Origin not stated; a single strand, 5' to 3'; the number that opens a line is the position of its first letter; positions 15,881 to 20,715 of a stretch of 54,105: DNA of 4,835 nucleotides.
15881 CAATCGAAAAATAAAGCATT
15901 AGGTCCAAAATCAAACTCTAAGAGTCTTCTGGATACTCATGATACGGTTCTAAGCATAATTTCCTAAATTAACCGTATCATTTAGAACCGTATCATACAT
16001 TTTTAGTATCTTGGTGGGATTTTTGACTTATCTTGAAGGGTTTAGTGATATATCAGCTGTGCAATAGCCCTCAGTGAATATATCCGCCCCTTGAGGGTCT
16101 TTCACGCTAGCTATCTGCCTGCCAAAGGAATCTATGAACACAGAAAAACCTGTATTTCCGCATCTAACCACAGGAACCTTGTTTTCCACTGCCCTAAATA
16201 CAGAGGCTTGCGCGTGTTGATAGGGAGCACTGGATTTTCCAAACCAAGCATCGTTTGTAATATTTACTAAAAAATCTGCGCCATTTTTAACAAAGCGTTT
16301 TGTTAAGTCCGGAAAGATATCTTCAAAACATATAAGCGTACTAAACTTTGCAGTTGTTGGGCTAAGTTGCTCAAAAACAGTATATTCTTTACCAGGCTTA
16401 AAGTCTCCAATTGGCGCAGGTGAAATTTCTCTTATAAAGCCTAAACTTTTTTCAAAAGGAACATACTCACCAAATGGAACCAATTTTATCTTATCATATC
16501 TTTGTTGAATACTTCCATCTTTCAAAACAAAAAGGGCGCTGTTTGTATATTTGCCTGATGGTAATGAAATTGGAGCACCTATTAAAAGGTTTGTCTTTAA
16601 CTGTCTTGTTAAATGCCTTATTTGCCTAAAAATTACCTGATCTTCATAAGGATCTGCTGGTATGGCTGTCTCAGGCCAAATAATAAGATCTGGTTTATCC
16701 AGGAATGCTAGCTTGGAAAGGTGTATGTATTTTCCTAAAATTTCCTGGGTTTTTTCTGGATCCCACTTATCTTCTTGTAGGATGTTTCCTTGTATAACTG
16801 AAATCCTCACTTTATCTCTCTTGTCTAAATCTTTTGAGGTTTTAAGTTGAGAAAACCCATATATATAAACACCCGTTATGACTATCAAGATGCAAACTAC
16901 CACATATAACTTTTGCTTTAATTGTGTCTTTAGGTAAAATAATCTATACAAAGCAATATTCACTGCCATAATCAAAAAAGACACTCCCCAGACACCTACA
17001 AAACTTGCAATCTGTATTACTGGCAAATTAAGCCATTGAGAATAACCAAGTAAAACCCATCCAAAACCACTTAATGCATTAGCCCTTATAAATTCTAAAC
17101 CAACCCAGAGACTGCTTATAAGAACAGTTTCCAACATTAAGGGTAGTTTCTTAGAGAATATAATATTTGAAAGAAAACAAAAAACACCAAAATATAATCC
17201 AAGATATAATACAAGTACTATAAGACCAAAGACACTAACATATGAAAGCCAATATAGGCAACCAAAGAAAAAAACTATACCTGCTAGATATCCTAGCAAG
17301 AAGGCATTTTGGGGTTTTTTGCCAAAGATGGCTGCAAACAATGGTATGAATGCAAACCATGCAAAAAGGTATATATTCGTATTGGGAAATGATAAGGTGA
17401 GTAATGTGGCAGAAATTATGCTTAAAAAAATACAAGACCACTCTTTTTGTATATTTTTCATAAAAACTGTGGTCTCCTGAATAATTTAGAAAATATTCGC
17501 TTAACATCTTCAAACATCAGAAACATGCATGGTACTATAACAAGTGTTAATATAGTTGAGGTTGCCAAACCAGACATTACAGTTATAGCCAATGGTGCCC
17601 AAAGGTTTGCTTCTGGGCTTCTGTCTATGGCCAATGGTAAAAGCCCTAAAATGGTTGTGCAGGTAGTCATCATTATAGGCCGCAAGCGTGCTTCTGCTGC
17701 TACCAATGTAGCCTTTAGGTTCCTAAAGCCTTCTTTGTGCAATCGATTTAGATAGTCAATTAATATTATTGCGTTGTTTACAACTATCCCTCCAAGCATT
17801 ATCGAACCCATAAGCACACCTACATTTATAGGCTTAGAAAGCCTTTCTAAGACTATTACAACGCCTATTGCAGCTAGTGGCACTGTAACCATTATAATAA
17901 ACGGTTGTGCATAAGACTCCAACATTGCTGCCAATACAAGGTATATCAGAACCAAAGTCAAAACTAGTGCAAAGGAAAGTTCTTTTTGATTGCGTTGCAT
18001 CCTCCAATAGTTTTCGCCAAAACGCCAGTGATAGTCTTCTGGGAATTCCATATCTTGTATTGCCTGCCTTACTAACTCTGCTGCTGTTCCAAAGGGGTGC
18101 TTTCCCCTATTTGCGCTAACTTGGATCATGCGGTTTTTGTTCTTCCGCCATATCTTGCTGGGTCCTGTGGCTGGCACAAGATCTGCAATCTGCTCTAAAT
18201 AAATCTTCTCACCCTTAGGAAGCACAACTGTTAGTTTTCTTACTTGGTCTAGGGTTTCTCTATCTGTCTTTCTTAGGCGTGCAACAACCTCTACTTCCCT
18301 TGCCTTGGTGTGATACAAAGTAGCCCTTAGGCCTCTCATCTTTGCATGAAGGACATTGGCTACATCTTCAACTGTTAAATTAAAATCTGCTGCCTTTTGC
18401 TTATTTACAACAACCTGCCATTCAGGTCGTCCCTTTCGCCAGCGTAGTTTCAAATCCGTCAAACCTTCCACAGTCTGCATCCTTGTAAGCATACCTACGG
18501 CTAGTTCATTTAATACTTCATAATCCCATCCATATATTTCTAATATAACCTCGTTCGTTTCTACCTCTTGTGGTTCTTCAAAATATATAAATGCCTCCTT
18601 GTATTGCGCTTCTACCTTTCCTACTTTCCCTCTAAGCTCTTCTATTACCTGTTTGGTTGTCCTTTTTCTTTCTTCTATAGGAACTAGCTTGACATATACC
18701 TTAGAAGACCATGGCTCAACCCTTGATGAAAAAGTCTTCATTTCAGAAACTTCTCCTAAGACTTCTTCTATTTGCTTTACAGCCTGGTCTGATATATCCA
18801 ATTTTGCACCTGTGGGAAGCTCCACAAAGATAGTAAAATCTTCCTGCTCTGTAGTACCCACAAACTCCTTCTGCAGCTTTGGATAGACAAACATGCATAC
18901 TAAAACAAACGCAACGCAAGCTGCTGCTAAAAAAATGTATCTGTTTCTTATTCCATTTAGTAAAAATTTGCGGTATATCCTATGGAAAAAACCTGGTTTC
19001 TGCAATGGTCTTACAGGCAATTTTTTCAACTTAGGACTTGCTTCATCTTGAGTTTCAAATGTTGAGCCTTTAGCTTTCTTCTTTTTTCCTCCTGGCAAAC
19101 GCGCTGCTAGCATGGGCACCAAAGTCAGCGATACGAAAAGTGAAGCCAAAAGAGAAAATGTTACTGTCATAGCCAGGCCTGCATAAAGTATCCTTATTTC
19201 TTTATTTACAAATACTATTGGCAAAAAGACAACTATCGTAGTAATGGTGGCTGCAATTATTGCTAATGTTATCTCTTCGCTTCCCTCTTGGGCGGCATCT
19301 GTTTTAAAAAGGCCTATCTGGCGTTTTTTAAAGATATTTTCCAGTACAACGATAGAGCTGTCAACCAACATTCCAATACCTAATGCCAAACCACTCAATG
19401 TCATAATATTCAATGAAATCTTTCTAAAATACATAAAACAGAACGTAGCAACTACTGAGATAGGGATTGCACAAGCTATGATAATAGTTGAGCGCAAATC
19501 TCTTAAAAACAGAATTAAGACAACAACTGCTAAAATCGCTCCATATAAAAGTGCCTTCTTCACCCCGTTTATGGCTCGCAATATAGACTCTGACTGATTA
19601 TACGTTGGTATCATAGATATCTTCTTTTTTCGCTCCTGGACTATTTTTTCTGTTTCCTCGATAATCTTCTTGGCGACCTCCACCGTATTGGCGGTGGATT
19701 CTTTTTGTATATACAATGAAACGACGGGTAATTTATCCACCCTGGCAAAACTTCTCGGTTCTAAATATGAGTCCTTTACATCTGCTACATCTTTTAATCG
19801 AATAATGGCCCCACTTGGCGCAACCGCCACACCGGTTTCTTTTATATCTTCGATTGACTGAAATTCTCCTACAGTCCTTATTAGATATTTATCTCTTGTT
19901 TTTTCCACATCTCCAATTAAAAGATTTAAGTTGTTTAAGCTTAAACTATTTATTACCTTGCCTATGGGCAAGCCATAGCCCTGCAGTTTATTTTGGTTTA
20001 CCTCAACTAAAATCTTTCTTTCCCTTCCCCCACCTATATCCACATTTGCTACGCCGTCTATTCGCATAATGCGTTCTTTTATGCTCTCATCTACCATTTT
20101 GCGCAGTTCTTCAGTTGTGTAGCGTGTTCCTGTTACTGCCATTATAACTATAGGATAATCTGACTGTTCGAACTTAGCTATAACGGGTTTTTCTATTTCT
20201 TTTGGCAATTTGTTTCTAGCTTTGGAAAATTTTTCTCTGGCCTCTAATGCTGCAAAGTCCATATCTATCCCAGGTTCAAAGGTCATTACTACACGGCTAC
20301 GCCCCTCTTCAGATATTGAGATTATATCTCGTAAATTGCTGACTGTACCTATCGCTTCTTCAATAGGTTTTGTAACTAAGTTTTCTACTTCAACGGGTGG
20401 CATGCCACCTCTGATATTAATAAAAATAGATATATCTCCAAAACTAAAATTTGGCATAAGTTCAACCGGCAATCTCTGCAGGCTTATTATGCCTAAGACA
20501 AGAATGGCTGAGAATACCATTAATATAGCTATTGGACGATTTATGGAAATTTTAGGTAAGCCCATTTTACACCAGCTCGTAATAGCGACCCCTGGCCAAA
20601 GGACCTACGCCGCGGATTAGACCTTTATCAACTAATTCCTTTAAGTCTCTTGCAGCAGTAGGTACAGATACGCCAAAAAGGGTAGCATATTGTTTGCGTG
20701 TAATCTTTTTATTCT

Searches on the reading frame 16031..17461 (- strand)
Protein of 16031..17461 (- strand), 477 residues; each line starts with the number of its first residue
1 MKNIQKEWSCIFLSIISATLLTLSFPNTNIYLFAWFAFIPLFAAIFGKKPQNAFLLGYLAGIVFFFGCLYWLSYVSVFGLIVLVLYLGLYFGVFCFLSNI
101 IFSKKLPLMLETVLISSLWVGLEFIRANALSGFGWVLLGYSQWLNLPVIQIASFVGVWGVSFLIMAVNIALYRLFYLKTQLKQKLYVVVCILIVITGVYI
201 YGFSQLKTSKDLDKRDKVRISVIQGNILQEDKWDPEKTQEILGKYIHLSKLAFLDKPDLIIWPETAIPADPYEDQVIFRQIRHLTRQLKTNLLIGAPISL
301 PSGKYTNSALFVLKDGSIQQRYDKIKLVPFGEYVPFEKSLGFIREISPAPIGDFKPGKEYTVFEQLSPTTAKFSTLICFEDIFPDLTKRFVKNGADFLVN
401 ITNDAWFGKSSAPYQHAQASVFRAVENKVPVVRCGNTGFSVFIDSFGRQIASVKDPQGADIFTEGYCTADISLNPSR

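Call 6: search_protein_families(library=pfam, proteins=[window:16031-17461:-], max_evalue=0.1)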
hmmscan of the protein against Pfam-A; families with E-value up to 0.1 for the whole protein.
window:16031-17461:- (477 aa): 3 families
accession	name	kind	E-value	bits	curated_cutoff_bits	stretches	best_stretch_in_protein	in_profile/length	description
PF20154.4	LNT_N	-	6.8e-33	114.5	27.1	1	17-170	1-159/159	Apolipoprotein N-acyltransferase N-terminal domain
PF00795.27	CN_hydrolase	-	2.6e-30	106.1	23.2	1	219-474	1-249/256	Carbon-nitrogen hydrolase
PF13567.11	DUF4131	-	0.022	14.9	31.6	1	158-241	5-87/165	Domain of unknown function (DUF4131)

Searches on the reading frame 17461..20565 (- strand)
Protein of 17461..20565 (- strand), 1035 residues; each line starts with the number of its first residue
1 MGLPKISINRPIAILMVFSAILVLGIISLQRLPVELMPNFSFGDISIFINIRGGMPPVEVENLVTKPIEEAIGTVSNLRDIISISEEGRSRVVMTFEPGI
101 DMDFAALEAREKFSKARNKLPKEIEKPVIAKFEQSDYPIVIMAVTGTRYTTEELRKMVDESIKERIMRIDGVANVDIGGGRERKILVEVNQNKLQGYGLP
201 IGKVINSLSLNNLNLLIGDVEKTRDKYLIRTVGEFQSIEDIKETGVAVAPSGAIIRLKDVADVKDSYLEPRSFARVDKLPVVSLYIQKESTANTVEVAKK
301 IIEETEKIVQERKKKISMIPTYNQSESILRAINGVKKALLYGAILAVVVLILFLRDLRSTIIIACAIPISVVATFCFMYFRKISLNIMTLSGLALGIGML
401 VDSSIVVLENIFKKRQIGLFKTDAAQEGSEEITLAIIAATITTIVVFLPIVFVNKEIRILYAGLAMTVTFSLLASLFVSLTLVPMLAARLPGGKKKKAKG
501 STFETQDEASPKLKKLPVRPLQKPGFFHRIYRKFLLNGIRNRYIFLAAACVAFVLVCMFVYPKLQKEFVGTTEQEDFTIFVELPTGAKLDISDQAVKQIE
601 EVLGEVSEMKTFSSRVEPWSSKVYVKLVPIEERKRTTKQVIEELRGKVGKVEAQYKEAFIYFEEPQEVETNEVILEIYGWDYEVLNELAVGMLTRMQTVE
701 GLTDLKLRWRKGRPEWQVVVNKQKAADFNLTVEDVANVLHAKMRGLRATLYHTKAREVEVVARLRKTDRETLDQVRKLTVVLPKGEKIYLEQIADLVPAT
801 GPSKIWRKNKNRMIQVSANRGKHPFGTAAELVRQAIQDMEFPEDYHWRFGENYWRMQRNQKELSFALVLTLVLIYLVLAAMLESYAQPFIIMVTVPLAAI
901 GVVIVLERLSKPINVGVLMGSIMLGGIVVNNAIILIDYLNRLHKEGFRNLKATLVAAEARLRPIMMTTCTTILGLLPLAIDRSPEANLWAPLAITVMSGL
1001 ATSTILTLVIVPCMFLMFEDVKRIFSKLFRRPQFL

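Call 6: search_protein_families(library=pfam, proteins=[window:17461-20565:-], max_evalue=0.1)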
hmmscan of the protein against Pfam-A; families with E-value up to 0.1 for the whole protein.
window:17461-20565:- (1035 aa): 3 families
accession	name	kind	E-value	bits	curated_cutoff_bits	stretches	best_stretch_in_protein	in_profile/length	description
PF00873.25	ACR_tran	-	6.6e-234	779.4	28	1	5-1018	3-1020/1021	AcrB/AcrD/AcrF family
PF03176.21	MMPL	-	1.1e-06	28.3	20.5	2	335-490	145-302/333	MMPL family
PF02355.23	SecD_SecF_C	-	0.00049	20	20.5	1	339-486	38-186/189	Protein export membrane protein SecD/SecF, C-terminal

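Call 69: search_protein_families(library=ncbifam, proteins=[window:17461-20565:-], max_evalue=0.01)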
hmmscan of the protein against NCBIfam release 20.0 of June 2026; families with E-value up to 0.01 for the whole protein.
window:17461-20565:- (1035 aa): 28 families (the best 25 are shown)
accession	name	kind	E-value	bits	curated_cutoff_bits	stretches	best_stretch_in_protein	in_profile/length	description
NF033617.1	RND_permease_2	subfamily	1.4e-191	639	1250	1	6-1019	3-1008/1009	multidrug efflux RND transporter permease subunit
NF000282.2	RND_permease_1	subfamily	6.5e-140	468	1250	1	7-1018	4-1027/1029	multidrug efflux RND transporter permease subunit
TIGR00914.1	2A0601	subfamily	6.6e-128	428.1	701.45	1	7-1018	9-1035/1051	CusA/CzcA family heavy metal efflux RND transporter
TIGR00915.1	2A0602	subfamily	6.6e-125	418.3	940.35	1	5-1027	3-1034/1050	efflux RND transporter permease subunit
NF007905.0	PRK10614.1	equivalog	3.4e-124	415.7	1774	1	6-1027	6-1017/1025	multidrug efflux RND transporter permease subunit MdtC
NF007798.0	PRK10503.1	equivalog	2.1e-116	389.8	1584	1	6-1027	15-1031/1040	MdtB/MuxB family multidrug efflux RND transporter permease subunit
NF007133.0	PRK09579.1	equivalog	2.4e-89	300.2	1763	1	5-1017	5-1001/1017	multidrug efflux RND transporter permease subunit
NF007131.0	PRK09577.1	equivalog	7.1e-87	292.2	1768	1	6-1020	4-1024/1045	multidrug efflux RND transporter permease subunit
NF007842.1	PRK10555.1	equivalog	2.1e-84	284.1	1854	1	6-1018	4-1026/1036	multidrug efflux RND transporter permease AcrD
NF000037.1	RND_perm_OqxB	exception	9.7e-79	265.3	2200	1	3-1018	3-1034/1050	multidrug efflux RND transporter permease subunit OqxB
NF011706.2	PRK15127.1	equivalog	7.9e-73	245.8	2150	1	4-1027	2-1035/1049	multidrug efflux RND transporter permease subunit AcrB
TIGR00921.1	2A067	subfamily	4.7e-15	54.7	351.9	2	339-510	198-369/733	hydrophobe/amphiphile efflux-3 (HAE3) family transporter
NF009583.0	PRK13024.1-3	subfamily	1.8e-09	36.2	721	1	332-511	278-435/755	protein translocase subunit SecDF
TIGR00916.1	2A0604s01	subfamily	3.5e-08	33.3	148.6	1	338-480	93-231/231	SecD/SecF family protein translocase subunit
TIGR01129.1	secD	equivalog_domain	1.9e-07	30.6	244.4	1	332-484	247-394/397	protein translocase subunit SecD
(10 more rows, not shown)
